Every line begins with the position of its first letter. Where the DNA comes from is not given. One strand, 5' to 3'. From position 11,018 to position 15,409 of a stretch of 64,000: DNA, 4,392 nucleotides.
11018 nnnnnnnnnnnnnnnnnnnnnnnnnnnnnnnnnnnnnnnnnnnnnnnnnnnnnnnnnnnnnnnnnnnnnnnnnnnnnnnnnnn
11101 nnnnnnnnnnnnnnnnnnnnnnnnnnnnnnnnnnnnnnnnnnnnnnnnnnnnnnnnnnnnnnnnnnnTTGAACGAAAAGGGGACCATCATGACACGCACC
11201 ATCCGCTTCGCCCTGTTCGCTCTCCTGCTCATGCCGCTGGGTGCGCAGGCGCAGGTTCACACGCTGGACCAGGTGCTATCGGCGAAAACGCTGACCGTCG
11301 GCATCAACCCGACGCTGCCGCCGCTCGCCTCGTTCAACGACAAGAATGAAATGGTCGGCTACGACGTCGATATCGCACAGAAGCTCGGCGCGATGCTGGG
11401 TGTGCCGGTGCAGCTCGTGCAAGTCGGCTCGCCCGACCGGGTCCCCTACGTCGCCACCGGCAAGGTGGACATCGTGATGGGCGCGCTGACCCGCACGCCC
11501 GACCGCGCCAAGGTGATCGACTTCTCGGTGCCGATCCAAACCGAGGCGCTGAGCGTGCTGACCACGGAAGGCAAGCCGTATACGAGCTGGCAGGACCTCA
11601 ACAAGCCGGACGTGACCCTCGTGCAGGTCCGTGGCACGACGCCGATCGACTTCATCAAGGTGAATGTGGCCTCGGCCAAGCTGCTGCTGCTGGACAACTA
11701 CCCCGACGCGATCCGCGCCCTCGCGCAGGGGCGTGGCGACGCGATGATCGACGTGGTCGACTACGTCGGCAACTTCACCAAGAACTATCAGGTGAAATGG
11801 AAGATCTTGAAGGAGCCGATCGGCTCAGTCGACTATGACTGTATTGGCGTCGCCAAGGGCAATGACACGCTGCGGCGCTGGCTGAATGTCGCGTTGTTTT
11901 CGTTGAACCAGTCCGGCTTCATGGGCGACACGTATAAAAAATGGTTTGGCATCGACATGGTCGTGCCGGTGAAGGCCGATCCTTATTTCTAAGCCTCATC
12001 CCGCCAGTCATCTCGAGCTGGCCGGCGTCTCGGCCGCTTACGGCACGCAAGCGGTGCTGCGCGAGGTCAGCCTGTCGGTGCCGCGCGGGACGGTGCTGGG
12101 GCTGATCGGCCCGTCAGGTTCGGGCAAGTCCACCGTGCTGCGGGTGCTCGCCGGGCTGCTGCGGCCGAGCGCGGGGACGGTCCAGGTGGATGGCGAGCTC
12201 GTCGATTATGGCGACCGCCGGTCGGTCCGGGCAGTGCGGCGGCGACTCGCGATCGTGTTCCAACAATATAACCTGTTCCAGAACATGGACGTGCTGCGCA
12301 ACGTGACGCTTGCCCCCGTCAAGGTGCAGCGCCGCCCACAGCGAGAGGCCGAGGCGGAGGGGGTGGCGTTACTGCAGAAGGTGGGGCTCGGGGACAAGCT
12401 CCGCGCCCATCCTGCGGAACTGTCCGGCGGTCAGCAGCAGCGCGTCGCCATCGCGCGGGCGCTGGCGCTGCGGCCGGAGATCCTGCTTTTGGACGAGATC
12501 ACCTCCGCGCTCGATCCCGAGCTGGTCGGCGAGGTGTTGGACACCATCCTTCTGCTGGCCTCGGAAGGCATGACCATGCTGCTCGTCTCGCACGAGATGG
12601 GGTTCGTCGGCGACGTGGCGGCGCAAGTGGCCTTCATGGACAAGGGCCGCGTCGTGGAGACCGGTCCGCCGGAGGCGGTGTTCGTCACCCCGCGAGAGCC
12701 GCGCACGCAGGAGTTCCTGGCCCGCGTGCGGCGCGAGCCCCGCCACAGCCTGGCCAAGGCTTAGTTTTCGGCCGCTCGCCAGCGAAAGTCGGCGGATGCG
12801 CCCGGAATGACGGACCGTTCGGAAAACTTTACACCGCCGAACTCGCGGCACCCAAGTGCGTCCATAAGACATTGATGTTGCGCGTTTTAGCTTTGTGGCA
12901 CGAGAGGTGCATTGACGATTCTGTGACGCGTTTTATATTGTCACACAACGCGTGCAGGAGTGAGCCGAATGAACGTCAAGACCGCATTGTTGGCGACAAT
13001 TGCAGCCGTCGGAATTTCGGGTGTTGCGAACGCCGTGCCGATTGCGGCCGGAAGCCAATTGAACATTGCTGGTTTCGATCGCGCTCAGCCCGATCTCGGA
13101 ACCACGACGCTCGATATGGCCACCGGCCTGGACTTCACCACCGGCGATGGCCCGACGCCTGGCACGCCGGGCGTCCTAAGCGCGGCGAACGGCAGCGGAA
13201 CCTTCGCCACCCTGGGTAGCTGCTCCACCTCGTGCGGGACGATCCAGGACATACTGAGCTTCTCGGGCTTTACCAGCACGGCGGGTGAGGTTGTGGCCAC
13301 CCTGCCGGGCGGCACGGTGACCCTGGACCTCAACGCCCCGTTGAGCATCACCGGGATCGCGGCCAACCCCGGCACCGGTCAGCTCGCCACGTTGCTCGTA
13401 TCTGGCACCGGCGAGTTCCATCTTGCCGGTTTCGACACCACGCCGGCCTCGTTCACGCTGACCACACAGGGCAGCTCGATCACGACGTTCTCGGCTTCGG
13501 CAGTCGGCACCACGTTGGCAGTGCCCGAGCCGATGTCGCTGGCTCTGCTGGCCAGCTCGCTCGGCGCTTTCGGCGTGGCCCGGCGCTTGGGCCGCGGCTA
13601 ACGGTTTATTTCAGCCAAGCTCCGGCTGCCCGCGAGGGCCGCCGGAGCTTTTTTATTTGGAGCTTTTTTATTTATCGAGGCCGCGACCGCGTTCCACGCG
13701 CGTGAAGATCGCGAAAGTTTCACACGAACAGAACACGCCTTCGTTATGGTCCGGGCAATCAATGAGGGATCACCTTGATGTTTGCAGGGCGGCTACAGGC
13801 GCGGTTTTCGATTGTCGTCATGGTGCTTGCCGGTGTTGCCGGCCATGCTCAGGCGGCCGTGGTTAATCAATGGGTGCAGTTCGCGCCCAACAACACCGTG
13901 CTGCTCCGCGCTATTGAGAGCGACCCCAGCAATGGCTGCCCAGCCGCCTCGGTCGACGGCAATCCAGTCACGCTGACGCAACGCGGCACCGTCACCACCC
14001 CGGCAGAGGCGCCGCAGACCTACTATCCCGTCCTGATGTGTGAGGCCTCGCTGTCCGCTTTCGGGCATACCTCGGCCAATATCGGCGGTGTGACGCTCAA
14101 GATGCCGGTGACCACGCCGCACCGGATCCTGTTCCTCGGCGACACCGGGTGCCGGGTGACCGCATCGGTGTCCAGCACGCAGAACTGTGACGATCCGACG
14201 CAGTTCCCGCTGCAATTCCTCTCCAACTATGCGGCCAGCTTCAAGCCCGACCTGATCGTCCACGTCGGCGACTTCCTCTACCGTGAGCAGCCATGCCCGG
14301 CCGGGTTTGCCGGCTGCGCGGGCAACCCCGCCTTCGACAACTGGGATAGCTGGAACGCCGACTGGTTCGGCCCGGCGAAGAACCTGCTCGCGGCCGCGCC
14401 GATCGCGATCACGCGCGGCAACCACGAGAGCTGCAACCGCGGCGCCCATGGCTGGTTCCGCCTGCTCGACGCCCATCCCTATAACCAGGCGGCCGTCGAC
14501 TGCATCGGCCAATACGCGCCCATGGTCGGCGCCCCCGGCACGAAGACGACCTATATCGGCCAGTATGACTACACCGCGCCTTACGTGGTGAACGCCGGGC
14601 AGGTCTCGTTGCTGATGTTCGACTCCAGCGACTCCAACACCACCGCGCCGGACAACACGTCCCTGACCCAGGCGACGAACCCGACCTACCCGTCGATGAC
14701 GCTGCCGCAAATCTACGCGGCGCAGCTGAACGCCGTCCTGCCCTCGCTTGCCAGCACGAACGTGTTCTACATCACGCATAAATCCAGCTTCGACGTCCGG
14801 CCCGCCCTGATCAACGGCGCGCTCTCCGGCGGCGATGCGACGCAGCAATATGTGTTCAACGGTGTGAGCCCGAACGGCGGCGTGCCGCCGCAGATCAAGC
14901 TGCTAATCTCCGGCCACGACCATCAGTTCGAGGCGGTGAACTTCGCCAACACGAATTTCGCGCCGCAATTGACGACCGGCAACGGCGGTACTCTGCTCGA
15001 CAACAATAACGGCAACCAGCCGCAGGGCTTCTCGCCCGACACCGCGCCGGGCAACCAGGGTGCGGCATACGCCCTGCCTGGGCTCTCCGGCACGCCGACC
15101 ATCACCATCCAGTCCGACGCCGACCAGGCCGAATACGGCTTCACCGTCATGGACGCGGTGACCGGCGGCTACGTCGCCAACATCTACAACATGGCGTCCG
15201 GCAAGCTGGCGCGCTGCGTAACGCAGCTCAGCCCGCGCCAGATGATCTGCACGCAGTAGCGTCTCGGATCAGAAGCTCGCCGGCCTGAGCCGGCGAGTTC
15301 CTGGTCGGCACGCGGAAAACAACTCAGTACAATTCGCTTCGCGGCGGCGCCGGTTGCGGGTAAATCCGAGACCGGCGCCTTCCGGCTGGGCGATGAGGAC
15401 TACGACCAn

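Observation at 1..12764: Composite catabolic island with a sugar-type and an amino-acid-type ABC importer, two paralogous binding proteins and an embedded H-x-H hydrolase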

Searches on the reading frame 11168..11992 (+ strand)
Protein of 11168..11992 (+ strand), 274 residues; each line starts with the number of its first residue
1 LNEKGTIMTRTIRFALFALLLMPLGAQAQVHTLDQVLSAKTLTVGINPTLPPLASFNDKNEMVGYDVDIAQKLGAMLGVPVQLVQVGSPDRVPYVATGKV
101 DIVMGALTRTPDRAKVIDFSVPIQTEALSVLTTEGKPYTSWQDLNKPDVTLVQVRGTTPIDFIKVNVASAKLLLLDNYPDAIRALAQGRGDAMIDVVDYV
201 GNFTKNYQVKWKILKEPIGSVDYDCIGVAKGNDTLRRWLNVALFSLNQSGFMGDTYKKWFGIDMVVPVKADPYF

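Call 9: search_protein_families(library=pfam, proteins=[window:11168-11992:+])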
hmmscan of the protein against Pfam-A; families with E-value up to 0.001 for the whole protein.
window:11168-11992:+ (274 aa): 2 families
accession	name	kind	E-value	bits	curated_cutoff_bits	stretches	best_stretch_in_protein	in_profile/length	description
PF00497.25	SBP_bac_3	-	7.8e-32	110.3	26.4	1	42-261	1-131/132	Bacterial extracellular solute-binding proteins, family 3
PF10613.14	Lig_chan-Glu_bd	-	4.7e-06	27.1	30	1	93-133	72-112/115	Ligated ion channel L-glutamate- and glycine-binding site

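Call 10: search_protein_families(library=ncbifam, proteins=[window:11168-11992:+], max_evalue=0.00001)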
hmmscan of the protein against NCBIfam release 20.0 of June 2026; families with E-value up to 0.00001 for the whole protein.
window:11168-11992:+ (274 aa): 13 families
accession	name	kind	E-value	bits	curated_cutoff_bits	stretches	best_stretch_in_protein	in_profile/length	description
TIGR01096.1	3A0103s03R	subfamily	2.9e-31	108.9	256.35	1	24-260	10-250/250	lysine/arginine/ornithine ABC transporter substrate-binding protein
NF007029.0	PRK09495.1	equivalog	5.2e-25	88.6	303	1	25-263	10-246/248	glutamine ABC transporter substrate-binding protein GlnH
NF008426.0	PRK11260.1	equivalog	2.4e-21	76.2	312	1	18-264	16-264/266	cystine ABC transporter substrate-binding protein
NF011583.0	PRK15007.1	subfamily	1.7e-17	63.6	358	1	38-260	19-241/243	arginine ABC transporter substrate-binding protein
NF041764.1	ArtI_Ecoli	equivalog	1.9e-17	63.5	522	1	38-260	19-241/243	arginine ABC transporter substrate-binding protein ArtI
NF041765.1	ArtJ_Ecoli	equivalog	4.9e-15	55.8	510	1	36-260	17-241/243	arginine ABC transporter substrate-binding protein ArtJ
NF008885.0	PRK11917.1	equivalog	4.1e-14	52.8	373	1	14-155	10-157/259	bifunctional adhesin/ABC transporter aspartate/glutamate-binding protein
NF008063.0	PRK10797.1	subfamily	1e-12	47.9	375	1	27-261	27-271/302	glutamate/aspartate ABC transporter substrate-binding protein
TIGR02995.1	ectoine_ehuB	equivalog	8.7e-11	41.6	190.9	1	26-251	19-251/275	ectoine/hydroxyectoine ABC transporter substrate-binding protein EhuB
NF011965.0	PRK15437.1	equivalog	3.8e-09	36.5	459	1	40-263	26-256/260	histidine ABC transporter substrate-binding protein HisJ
TIGR04262.1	orph_peri_GRRM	subfamily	4.1e-09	36.1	190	1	42-255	3-218/257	extracellular substrate binding-like orphan protein GrrP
NF052427.1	StpK7MSMEG_1200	equivalog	9.7e-09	34.2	900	1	34-125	356-447/601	serine/threonine protein kinase StpK7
NF011586.0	PRK15010.1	equivalog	3.9e-08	33.2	440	1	20-262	10-255/260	lysine/arginine/ornithine ABC transporter substrate-binding protein ArgT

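Call 86: search_solved_structures(query=window:11189-11992:+, max_evalue=1e-15)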
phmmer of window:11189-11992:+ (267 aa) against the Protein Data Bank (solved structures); distinct sequences matched with E-value up to 1e-15: 23.
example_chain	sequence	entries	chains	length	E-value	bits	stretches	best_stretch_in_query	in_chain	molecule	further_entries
5t0w_A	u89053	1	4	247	1.5e-32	116.3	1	23-254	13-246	AncCDT-1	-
5tuj_C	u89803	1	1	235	3.1e-32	115.2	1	24-253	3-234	Ancestral protein CDT-Anc1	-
4zv1_A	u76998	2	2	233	3e-25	92.4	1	34-254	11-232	AncQR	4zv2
4ymx_A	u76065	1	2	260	3.4e-25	92.2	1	8-253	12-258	ABC-type amino acid transport system, periplasmic component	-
2yjp_A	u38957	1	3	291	4.7e-24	88.4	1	32-252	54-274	PUTATIVE ABC TRANSPORTER, PERIPLASMIC BINDING PROTEIN, AMINO ACID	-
5jos_A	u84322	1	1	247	5.7e-24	88.2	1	25-253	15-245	Cyclohexadienyl dehydratase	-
1xt8_A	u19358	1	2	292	3.1e-22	82.5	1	22-264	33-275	putative amino-acid transporter periplasmic solute-binding protein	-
5eyf_A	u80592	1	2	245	8.2e-21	77.8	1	54-254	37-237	Glutamate ABC superfamily ATP binding cassette transporter, binding protein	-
3k4u_A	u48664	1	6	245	1.7e-20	76.8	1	35-253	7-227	BINDING COMPONENT OF ABC TRANSPORTER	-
9e2b_A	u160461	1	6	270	2.3e-20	76.4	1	23-253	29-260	ABC-type transporter, periplasmic subunit family 3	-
6svf_A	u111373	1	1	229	3e-20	76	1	26-254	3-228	Amino acid ABC transporter, periplasmic amino acid-binding protein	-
8hnj_A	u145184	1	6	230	4.9e-19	72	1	49-257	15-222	Glutamine ABC transporter, periplasmic glutamine-binding protein GlnH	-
4prs_A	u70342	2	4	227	8.8e-19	71.2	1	26-253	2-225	ABC-type transporter, periplasmic subunit family 3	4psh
1ggg_A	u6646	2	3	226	3.8e-18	69.1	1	36-256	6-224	GLUTAMINE BINDING PROTEIN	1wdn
6h30_A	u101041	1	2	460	5.9e-18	68.5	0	36-255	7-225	Glutamine ABC transporter permease and substrate binding protein protein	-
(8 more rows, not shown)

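Call 90: find_related_loci(query=window:11189-11992:+, collection=metagenome_contigs, flank=2500)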
Query window:11189-11992:+ (267 aa) in metagenome_contigs; peptide patterns used: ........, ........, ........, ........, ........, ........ (x = any residue, [..] = any of these).
225 stretches matched a pattern; 52 encode a relative of the query (tblastn E <= 1e-3); 52 distinct loci.
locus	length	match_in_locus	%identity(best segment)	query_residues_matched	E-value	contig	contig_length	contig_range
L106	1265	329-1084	83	16-267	2e-153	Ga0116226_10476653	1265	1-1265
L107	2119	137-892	81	16-267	3e-149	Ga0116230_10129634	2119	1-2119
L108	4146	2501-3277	77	10-267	7e-134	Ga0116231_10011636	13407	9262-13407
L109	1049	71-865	69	5-267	7e-139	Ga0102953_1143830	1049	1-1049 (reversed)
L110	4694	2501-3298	67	1-267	2e-125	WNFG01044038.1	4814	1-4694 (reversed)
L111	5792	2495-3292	67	1-267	1e-124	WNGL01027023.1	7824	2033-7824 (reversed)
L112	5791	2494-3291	67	1-267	2e-124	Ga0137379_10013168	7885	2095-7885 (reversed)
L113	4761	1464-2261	67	1-267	9e-125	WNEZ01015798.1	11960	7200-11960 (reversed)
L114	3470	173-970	67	1-267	8e-126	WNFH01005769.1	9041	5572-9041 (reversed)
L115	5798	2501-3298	67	1-267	8e-125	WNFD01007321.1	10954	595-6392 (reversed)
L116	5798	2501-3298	67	1-267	1e-124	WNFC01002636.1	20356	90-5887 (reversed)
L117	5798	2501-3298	67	1-267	9e-125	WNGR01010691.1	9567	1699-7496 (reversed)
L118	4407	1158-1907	64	1-267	4e-115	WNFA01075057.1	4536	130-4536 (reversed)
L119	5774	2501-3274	69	11-267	4e-112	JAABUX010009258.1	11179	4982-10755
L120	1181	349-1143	60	1-267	2e-120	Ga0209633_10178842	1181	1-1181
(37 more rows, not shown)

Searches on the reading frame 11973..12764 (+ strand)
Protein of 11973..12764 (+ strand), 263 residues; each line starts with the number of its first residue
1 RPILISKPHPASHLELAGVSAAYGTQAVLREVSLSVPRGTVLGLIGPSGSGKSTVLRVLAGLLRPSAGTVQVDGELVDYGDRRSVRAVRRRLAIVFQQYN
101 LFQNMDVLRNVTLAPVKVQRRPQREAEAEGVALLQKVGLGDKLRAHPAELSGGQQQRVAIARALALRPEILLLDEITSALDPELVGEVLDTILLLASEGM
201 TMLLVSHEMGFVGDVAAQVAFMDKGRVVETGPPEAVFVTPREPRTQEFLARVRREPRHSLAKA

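Call 9: search_protein_families(library=pfam, proteins=[window:11973-12764:+])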
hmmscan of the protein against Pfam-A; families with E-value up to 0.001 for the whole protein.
window:11973-12764:+ (263 aa): 6 families
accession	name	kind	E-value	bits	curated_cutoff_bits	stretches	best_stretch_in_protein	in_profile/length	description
PF00005.33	ABC_tran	-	2.8e-36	125.6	25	1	29-178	1-137/137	ABC transporter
PF13304.12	AAA_21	-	2.6e-10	41.3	27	2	42-65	2-25/304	AAA domain, putative AbiEii toxin, Type IV TA system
PF02463.25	SMC_N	-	9.4e-07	28.9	40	1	42-217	27-207/220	RecF/RecN/SMC N terminal domain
PF13191.12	AAA_16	-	0.00022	22.2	32.6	1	39-177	24-142/167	AAA ATPase domain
PF07728.20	AAA_5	-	0.00036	21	22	0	44-71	4-32/139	AAA domain (dynein-related subfamily)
PF13555.12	AAA_29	-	0.00095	19.3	27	0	38-67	22-50/61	P-loop containing region of AAA domain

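Call 10: search_protein_families(library=ncbifam, proteins=[window:11973-12764:+], max_evalue=0.00001)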
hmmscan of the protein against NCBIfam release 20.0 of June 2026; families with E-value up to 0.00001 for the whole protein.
window:11973-12764:+ (263 aa): 188 families (the best 25 are shown)
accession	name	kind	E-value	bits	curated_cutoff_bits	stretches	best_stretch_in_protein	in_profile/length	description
TIGR03005.1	ectoine_ehuA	equivalog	1.1e-79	267.2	345.4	1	18-253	5-251/252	ectoine/hydroxyectoine ABC transporter ATP-binding protein EhuA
NF008428.0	PRK11264.1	equivalog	9.6e-75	251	406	1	14-252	4-247/250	L-cystine ABC transporter ATP-binding protein TcyN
NF007027.0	PRK09493.1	equivalog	1.2e-73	247.4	379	1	15-252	3-239/240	glutamine ABC transporter ATP-binding protein GlnQ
NF007908.0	PRK10619.1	equivalog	1.8e-67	227.3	466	1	14-250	6-253/257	histidine ABC transporter ATP-binding protein HisP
NF008338.0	PRK11124.1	equivalog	6.5e-60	202.6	369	1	14-249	3-240/242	arginine ABC transporter ATP-binding protein ArtP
TIGR00972.1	3a0107s01c2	equivalog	7.7e-58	195.7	343.2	1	15-250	3-244/248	phosphate ABC transporter ATP-binding protein PstB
TIGR02314.1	ABC_MetN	equivalog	1.1e-53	182.5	499.7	1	28-249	20-241/343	methionine ABC transporter ATP-binding protein MetN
TIGR04521.1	ECF_ATPase_2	equivalog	3e-52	177.4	330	1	26-241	18-237/279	energy-coupling factor transporter ATPase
TIGR02673.1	FtsE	equivalog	6.7e-52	176.3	264.85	1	15-225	3-213/214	cell division ATP-binding protein FtsE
TIGR03265.1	PhnT2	equivalog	4.1e-51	174.3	457.7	1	12-252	3-238/353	putative 2-aminoethylphosphonate ABC transporter ATP-binding protein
TIGR00968.1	3a0106s01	subfamily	5.9e-50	170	342.75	1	16-252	3-234/237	sulfate ABC transporter ATP-binding protein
TIGR02315.1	ABC_phnC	equivalog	1.4e-48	165.5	266.1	1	14-236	2-233/243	phosphonate ABC transporter ATP-binding protein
TIGR01186.1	proV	subfamily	2.5e-48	165.1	326.6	1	24-253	4-234/363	betaine/proline/choline family ABC transporter ATP-binding protein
NF006987.0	PRK09452.1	equivalog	5.1e-48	163.6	482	1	13-249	17-248/378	spermidine/putrescine ABC transporter ATP-binding protein PotA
TIGR03258.1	PhnT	equivalog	9.4e-48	163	499.15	1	12-252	7-243/359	2-aminoethylphosphonate ABC transport system ATP-binding subunit PhnT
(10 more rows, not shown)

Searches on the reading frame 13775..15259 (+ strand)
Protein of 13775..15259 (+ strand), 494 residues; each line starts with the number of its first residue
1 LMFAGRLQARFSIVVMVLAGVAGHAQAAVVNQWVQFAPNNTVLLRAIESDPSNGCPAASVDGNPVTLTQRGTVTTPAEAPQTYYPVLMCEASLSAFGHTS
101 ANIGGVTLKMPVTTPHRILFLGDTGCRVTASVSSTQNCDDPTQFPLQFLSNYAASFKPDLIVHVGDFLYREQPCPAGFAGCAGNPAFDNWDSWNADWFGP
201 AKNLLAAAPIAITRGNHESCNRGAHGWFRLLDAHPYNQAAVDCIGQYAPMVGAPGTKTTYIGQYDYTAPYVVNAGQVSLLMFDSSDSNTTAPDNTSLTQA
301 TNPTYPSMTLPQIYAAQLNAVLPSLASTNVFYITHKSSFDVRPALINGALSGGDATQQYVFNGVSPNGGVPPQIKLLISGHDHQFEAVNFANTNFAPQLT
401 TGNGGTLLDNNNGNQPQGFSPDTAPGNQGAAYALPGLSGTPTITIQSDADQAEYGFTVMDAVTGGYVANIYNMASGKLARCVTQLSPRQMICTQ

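Call 9: search_protein_families(library=pfam, proteins=[window:13775-15259:+])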
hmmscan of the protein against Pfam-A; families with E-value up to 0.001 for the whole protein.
window:13775-15259:+ (494 aa): 1 family
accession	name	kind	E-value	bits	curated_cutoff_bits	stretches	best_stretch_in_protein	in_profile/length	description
PF00149.33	Metallophos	-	3.3e-10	41.2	21.5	1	117-257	2-111/191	Calcineurin-like phosphoesterase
